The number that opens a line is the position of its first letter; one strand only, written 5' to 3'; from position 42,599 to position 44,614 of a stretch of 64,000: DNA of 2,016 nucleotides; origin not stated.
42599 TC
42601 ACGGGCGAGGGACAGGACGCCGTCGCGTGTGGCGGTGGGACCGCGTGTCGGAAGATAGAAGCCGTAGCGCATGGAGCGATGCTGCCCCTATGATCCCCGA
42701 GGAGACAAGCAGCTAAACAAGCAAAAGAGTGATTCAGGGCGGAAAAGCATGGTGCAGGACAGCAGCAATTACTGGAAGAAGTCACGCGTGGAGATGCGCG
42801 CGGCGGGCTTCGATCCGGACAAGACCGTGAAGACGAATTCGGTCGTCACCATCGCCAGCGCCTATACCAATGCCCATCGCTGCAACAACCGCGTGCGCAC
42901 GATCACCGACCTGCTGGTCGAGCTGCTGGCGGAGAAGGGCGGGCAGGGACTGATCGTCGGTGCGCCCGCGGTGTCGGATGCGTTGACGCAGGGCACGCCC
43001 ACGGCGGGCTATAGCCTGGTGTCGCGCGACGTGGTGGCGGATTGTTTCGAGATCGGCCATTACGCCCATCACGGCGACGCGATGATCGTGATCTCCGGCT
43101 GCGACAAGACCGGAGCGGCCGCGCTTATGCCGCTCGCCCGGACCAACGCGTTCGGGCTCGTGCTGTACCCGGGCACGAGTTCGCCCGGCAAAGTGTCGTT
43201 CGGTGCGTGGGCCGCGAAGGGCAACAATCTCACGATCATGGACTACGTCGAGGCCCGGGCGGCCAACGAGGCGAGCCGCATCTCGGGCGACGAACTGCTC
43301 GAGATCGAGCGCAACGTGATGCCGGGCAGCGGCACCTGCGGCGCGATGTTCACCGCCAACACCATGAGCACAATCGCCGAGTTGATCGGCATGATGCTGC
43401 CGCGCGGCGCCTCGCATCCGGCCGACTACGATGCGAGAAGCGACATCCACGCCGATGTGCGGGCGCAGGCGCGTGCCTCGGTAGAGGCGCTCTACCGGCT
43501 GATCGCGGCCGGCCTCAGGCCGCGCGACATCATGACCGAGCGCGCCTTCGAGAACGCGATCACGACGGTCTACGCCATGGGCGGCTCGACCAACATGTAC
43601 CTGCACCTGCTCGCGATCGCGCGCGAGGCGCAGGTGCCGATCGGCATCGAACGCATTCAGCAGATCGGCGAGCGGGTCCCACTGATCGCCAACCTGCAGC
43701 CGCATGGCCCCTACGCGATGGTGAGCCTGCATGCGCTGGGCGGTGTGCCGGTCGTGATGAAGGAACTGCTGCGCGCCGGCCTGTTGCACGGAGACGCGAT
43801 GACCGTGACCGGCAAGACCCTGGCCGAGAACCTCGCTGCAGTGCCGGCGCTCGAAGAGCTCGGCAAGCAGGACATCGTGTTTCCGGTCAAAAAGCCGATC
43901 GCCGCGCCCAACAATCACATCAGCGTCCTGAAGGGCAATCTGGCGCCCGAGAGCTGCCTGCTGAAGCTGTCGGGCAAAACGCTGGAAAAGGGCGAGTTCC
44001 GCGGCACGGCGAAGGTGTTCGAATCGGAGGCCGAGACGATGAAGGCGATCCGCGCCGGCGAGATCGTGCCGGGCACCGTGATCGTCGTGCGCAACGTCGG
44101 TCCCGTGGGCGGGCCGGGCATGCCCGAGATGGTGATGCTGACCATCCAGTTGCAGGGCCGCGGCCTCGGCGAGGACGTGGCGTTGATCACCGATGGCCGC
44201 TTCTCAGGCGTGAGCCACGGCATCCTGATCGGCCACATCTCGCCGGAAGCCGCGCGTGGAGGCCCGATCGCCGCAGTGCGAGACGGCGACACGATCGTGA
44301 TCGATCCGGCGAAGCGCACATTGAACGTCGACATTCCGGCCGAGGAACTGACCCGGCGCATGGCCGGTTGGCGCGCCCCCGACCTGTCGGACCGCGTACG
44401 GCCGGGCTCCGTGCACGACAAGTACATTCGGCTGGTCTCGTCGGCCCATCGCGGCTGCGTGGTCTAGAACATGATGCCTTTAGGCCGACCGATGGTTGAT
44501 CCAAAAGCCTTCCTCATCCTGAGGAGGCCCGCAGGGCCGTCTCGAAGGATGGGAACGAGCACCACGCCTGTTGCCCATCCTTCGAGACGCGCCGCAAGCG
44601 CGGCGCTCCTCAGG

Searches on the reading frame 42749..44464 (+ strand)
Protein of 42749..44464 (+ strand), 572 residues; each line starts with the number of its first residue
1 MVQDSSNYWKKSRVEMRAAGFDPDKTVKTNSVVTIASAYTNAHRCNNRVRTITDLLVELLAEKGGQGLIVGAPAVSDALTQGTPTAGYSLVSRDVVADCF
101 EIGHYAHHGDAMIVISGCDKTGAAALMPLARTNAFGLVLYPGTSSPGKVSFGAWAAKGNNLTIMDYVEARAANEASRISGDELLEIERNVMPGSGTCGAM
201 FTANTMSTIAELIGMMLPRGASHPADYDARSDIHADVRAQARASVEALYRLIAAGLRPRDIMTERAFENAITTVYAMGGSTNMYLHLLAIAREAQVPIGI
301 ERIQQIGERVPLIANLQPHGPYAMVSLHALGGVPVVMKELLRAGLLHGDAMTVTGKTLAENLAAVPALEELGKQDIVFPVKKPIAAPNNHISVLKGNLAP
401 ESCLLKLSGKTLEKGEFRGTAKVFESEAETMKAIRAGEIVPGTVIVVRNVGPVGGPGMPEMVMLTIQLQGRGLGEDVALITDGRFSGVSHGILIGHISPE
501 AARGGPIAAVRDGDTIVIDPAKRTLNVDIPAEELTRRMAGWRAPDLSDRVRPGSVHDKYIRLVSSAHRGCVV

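Call 84: list_cluster_members(proteins=[window:42749-44464:+, window:37077-37607:+, P0002, P0140])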
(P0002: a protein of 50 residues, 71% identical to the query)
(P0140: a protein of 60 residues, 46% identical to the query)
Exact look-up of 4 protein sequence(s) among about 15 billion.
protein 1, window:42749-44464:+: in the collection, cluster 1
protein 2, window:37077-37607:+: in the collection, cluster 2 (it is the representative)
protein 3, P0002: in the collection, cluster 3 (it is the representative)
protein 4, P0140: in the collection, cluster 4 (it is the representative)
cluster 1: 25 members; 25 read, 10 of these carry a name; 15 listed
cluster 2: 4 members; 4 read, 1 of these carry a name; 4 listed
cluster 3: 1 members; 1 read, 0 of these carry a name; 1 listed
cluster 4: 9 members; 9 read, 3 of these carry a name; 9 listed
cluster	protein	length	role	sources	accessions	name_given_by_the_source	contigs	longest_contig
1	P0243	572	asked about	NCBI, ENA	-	-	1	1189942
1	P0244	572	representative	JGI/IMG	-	dihydroxy-acid dehydratase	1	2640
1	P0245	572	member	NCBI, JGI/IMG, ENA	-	dihydroxy-acid dehydratase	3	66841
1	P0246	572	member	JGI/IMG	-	dihydroxy-acid dehydratase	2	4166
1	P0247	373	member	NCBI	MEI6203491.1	MAG: dihydroxy-acid dehydratase, partial [Enhydrobacter sp.]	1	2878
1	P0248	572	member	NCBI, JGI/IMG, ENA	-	dihydroxy-acid dehydratase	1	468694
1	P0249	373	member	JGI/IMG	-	dihydroxy-acid dehydratase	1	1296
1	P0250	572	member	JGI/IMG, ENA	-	dihydroxy-acid dehydratase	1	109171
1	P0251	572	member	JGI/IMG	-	dihydroxy-acid dehydratase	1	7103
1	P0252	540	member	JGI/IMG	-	dihydroxy-acid dehydratase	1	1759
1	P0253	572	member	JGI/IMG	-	dihydroxy-acid dehydratase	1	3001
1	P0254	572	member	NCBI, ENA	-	-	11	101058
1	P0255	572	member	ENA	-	-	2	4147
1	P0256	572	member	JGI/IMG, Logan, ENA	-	-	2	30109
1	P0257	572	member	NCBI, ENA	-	-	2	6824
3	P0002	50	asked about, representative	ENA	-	-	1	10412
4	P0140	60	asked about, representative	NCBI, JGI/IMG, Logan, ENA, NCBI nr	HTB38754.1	MAG TPA: hypothetical protein VK777_16785 [Reyranella sp.] | hypothetical protein | hypothetical protein [Reyranella sp.]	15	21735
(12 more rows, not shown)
